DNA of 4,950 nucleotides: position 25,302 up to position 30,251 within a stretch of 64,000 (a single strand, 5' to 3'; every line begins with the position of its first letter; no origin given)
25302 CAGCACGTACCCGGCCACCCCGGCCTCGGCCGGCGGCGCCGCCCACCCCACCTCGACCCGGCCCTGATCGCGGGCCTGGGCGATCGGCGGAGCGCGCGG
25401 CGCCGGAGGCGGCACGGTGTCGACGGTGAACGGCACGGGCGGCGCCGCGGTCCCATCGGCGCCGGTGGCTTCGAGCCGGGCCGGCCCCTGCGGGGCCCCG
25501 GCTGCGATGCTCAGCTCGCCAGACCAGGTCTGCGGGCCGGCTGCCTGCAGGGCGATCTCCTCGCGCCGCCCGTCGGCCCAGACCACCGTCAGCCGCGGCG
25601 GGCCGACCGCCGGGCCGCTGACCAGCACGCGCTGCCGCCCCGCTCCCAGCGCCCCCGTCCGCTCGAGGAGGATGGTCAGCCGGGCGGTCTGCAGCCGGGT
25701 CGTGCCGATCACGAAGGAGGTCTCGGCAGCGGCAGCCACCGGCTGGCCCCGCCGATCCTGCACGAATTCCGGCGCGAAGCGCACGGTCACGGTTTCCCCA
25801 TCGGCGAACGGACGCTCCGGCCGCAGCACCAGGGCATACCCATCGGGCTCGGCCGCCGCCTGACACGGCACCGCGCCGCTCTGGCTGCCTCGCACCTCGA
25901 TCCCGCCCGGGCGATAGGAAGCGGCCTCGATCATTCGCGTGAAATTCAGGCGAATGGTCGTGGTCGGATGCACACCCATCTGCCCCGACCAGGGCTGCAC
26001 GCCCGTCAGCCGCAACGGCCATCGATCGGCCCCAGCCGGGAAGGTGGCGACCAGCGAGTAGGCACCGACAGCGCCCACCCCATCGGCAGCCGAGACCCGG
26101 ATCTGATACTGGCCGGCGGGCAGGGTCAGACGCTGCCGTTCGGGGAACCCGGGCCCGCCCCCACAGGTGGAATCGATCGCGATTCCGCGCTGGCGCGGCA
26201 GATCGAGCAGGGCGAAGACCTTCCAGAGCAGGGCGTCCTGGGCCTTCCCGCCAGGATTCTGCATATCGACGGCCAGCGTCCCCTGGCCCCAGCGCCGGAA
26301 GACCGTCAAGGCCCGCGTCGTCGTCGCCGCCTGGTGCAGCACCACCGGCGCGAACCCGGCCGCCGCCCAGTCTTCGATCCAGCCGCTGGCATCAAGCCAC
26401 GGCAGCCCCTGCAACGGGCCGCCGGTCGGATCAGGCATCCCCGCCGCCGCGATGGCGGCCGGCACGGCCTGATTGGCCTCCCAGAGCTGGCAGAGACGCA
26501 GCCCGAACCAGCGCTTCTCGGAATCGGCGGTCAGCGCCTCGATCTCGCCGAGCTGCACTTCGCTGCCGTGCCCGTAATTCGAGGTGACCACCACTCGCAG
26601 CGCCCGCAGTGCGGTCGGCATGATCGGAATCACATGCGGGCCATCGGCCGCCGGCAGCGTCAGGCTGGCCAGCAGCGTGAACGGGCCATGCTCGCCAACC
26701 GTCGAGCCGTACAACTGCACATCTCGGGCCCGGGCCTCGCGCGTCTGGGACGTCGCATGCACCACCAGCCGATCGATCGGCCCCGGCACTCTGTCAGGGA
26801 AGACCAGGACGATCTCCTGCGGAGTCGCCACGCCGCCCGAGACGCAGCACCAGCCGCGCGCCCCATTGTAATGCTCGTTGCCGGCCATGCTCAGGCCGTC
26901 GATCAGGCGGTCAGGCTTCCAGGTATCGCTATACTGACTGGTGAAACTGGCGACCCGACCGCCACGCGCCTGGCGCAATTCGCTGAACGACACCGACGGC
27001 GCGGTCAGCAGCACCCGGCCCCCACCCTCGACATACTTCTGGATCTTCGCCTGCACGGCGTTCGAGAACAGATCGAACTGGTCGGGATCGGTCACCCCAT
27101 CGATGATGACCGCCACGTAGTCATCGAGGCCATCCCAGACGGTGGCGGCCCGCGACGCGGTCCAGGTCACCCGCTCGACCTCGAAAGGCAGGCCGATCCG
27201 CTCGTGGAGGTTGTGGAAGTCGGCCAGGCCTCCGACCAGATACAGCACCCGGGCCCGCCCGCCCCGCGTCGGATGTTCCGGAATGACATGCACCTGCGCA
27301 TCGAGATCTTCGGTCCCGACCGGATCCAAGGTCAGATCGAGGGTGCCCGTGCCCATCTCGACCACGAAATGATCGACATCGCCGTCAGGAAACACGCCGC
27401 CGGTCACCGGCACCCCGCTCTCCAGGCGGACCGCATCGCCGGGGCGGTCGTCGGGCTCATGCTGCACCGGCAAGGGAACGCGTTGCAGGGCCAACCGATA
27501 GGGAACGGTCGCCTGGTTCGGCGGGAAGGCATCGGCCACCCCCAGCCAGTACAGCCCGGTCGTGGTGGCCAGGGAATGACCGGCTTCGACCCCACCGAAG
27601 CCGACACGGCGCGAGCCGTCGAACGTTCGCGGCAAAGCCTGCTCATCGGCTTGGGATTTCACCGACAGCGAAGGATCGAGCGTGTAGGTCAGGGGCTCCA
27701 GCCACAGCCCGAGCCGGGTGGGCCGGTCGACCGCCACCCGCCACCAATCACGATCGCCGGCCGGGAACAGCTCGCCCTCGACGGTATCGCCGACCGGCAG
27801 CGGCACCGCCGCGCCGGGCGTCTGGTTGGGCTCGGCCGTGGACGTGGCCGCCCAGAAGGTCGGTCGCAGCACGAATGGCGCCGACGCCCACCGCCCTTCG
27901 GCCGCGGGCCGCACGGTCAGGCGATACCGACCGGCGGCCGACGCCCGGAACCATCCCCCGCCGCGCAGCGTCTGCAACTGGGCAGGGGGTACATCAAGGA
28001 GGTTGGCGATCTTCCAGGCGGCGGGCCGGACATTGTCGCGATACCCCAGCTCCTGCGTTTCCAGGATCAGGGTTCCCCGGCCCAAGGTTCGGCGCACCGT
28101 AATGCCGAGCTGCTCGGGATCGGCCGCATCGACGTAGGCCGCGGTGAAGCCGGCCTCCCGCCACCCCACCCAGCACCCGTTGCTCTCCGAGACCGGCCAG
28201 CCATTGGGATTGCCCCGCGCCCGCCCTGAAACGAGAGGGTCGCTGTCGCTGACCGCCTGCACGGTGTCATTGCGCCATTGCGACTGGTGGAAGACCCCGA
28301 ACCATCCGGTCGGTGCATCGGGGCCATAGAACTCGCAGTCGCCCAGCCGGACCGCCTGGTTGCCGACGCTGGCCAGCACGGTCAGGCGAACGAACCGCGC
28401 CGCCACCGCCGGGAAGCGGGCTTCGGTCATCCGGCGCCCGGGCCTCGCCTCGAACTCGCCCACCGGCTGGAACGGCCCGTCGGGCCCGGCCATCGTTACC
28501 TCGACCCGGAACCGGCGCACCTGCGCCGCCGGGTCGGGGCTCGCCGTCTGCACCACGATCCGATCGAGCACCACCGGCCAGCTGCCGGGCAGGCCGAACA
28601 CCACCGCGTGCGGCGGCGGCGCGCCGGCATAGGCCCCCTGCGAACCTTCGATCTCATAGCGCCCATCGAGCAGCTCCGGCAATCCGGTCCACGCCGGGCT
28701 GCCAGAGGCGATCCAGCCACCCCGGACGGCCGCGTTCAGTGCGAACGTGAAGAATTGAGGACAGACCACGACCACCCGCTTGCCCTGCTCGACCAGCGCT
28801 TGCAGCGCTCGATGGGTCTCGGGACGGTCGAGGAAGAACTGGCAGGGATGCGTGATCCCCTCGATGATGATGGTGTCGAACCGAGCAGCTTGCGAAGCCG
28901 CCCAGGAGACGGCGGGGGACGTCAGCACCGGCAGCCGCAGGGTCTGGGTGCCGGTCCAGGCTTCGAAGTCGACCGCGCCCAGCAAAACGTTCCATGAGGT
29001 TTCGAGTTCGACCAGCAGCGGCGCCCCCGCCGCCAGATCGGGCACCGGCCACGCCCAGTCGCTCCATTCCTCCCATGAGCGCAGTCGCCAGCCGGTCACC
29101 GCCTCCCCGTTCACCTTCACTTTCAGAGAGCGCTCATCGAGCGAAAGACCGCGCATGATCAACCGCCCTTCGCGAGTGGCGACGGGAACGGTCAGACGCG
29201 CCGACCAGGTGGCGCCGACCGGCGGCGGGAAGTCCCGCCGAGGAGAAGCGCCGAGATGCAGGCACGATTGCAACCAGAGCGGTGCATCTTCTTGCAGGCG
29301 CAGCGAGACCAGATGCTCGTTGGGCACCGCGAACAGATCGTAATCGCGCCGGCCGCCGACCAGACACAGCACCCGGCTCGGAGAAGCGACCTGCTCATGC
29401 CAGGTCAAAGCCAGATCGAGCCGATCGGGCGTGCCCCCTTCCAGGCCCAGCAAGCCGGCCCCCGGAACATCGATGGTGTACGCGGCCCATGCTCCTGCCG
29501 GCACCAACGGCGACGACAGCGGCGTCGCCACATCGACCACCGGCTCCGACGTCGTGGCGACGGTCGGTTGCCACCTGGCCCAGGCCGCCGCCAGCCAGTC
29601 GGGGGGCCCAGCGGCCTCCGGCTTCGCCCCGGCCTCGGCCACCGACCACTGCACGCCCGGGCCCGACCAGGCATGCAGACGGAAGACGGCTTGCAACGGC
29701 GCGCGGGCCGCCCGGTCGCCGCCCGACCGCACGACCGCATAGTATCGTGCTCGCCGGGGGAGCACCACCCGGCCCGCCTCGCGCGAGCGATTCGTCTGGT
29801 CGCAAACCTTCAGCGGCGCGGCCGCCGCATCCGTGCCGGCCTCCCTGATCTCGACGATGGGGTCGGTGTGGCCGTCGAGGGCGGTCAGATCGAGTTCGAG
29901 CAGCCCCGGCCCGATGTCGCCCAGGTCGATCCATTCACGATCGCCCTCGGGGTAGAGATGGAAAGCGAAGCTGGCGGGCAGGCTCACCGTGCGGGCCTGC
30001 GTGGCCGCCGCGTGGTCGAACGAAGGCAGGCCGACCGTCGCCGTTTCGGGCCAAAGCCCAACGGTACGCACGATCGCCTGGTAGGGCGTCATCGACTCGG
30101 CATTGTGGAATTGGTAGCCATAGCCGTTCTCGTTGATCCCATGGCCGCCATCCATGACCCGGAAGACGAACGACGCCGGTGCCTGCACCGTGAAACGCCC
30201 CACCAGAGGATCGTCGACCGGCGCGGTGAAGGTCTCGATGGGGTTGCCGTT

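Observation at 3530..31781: A ~28-kb tricistronic operon: two giant multidomain surface proteins (5201 aa and 3453 aa) bridged by a TPR protein, chained by ATGA start/stop overlaps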

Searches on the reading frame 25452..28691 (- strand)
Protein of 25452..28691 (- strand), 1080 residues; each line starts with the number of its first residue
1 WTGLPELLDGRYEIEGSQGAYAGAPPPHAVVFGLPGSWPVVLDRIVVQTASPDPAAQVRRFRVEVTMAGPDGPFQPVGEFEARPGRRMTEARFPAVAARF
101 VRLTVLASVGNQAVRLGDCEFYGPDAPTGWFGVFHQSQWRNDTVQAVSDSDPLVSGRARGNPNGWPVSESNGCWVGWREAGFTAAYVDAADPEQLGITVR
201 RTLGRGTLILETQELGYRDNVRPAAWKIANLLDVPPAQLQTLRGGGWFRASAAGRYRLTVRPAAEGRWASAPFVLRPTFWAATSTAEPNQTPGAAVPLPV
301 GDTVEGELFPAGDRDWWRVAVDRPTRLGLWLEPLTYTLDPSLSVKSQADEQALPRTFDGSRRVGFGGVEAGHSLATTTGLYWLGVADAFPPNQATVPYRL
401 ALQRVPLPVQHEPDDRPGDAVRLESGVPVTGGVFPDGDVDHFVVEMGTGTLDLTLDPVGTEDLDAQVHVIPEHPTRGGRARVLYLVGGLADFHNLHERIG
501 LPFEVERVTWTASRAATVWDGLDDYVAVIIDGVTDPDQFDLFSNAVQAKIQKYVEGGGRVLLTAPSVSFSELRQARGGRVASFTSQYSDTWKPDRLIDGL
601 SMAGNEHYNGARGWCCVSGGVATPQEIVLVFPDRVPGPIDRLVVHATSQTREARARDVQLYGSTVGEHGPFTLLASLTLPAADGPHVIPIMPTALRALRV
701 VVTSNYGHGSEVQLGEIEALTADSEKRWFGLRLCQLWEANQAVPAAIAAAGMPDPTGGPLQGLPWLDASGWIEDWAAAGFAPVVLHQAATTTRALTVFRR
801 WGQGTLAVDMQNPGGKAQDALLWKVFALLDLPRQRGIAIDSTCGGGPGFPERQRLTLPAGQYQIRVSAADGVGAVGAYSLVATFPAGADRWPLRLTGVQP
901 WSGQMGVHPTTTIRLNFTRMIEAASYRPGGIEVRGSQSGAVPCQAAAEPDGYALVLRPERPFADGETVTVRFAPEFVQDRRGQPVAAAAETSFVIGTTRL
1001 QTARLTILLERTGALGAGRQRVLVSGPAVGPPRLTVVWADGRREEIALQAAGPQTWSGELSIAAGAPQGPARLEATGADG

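Call 6: search_protein_families(library=pfam, proteins=[window:25452-28691:-], max_evalue=0.01)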
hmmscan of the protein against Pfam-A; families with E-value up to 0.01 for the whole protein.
window:25452-28691:- (1080 aa): 2 families
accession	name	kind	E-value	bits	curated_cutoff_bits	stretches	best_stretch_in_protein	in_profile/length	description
PF13205.12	Big_5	-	1.9e-08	35.4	23.6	1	892-993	4-103/105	Bacterial Ig-like domain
PF00754.31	F5_F8_type_C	-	3.3e-05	24.5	28.2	0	42-111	47-118/127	F5/8 type C domain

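Call 20: search_protein_families(library=ncbifam, proteins=[window:25452-28691:-], max_evalue=0.01)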
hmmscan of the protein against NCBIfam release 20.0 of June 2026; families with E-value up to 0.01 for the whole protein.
window:25452-28691:- (1080 aa): 0 families

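Call 61: search_protein_families(library=padloc, proteins=[window:25452-28691:-], max_evalue=0.01)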
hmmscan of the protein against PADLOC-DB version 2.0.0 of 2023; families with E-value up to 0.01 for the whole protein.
window:25452-28691:- (1080 aa): 0 families

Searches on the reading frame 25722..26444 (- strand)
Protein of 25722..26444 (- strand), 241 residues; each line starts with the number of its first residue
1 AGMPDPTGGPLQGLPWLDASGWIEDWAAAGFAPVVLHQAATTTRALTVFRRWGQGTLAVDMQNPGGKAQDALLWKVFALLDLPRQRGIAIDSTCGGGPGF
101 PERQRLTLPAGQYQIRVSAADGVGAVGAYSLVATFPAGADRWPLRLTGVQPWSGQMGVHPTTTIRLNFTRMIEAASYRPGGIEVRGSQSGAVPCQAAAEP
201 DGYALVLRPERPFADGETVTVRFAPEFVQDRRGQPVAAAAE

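Call 55: search_protein_families(library=pfam, proteins=[window:25722-26444:-], max_evalue=1)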
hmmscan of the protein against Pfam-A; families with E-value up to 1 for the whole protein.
window:25722-26444:- (241 aa): 1 family
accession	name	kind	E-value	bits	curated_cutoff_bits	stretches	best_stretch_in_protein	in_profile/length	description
PF13205.12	Big_5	-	1.7e-08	35.5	23.6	1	143-238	4-97/105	Bacterial Ig-like domain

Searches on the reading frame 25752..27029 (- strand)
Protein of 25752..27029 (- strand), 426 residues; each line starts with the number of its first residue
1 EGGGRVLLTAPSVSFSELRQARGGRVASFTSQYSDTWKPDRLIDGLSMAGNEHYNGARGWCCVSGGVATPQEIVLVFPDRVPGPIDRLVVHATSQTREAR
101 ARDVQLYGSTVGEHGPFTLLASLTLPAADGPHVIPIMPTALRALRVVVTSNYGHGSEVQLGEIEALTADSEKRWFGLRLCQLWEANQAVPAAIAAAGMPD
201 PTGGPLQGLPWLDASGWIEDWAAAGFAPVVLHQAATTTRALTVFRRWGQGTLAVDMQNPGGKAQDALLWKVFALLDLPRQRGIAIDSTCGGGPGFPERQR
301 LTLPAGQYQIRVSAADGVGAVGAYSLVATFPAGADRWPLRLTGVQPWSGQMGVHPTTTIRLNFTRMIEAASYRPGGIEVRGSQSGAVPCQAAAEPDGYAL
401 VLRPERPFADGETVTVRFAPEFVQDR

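Call 44: find_homologous_proteins(query=window:25752-27029:-)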
Query window:25752-27029:-: 8000 candidates shared short words with the query, none scored E <= 0.001.

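Call 54: predict_structure(protein=window:25752-27029:-)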
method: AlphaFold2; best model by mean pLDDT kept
length: 426 residues; sequences in the alignment: 1
mean_pLDDT: 36.5   pTM: 0.29
mean pLDDT of the five models: 36.5, 34.3, 30.9, 30.9, 28.4
residues with pLDDT >= 90: 0; 70-90: 1; 50-70: 44; < 50: 381
segments of 3 or more residues with pLDDT < 50: 1-354, 364-366, 368-376, 383-386, 420-426
pLDDT, mean of each block of 10 residues (from residue 1): 32 35 31 28 32 37 34 36 38 33 31 28 33 33 26 24 27 30 37 40 34 34 35 29 32 34 33 32 33 32 38 34 36 41 33 49 45 47 54 60 62 54 40
secondary structure, 60 per line:
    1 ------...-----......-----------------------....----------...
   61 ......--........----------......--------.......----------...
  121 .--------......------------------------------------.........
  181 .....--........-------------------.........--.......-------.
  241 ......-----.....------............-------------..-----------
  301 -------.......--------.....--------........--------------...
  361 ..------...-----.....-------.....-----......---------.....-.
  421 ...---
elements in order: E7-9 H15-20 E44-47 E58-66 E69-76 E87-92 E101-107 E118-121 E130-135 H172-185 H188-195 H215-223 E226-232 E240-246 E252-256 H263-274 E308-314 E323-327 E336-343 E358-362 E377-381 E389-393 E399-404 E414-418 H420-423

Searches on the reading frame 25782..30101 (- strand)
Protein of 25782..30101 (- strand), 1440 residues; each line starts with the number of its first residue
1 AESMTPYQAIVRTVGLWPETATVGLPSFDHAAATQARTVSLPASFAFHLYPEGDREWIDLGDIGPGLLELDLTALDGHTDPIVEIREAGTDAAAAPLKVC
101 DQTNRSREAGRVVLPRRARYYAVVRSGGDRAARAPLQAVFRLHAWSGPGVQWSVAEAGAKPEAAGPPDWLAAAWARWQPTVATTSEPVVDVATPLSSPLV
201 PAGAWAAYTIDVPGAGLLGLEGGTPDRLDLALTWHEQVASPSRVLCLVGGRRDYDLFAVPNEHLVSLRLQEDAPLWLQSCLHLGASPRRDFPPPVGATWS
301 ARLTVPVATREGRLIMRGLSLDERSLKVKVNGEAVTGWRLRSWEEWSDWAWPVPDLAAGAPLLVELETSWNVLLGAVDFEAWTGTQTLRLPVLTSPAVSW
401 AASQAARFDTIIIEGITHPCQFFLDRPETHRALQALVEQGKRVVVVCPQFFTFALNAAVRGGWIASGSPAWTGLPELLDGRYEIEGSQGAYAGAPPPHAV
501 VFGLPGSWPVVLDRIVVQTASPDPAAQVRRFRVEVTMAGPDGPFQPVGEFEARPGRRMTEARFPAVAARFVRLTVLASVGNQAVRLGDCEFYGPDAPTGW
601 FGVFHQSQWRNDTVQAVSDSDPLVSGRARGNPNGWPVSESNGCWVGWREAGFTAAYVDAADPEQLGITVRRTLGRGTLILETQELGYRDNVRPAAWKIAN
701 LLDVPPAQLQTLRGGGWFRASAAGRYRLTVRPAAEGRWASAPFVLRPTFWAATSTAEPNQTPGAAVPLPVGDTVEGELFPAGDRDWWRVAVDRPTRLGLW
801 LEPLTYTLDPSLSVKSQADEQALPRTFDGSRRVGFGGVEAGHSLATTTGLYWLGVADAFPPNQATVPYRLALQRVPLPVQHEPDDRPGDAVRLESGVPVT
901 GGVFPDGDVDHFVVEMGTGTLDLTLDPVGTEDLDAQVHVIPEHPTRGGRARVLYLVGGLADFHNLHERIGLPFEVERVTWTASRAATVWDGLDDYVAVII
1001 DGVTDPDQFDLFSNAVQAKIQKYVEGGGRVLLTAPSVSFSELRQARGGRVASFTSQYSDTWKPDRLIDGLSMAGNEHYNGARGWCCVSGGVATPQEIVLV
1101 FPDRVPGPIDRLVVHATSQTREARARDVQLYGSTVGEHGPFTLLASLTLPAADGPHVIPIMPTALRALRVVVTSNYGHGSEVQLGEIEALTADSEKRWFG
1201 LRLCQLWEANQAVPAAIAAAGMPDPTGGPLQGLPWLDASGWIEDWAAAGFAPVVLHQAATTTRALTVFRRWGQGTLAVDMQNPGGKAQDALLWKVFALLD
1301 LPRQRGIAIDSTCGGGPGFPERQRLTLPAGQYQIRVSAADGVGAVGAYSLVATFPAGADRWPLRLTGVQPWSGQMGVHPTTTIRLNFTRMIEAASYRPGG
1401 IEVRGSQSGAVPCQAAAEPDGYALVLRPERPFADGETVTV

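Call 29: search_solved_structures(query=window:25782-30101:-, max_evalue=0.1)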
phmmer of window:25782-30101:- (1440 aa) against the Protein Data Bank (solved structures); distinct sequences matched with E-value up to 0.1: 0.

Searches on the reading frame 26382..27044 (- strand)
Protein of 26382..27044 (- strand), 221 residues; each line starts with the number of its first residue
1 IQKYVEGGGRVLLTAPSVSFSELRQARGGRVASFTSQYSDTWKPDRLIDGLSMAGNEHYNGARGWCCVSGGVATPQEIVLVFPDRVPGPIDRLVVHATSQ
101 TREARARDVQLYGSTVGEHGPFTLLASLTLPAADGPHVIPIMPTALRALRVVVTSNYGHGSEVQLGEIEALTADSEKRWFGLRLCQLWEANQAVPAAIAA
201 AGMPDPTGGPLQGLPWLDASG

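Call 55: search_protein_families(library=pfam, proteins=[window:26382-27044:-], max_evalue=1)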
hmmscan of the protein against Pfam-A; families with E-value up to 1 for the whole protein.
window:26382-27044:- (221 aa): 1 family
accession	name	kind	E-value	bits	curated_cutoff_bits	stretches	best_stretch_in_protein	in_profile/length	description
PF00754.31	F5_F8_type_C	-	0.038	14.5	28.2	1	33-159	3-118/127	F5/8 type C domain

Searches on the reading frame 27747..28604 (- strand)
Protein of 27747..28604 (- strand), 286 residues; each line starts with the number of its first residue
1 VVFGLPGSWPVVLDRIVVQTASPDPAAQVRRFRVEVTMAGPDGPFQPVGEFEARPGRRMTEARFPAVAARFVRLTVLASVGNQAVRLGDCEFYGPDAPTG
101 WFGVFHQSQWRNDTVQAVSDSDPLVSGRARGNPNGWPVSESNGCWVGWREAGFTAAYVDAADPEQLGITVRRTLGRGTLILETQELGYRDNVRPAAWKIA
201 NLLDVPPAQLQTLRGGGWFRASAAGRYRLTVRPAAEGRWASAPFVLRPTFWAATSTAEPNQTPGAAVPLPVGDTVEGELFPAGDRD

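Call 55: search_protein_families(library=pfam, proteins=[window:27747-28604:-], max_evalue=1)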
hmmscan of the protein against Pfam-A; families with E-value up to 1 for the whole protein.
window:27747-28604:- (286 aa): 2 families
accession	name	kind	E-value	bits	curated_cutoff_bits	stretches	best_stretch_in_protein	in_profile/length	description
PF00754.31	F5_F8_type_C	-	0.014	16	28.2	1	13-82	47-118/127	F5/8 type C domain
PF22633.2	F5_F8_type_C_2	-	0.15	13.1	27.8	1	13-74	32-91/91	NedA-like, galactose-binding domain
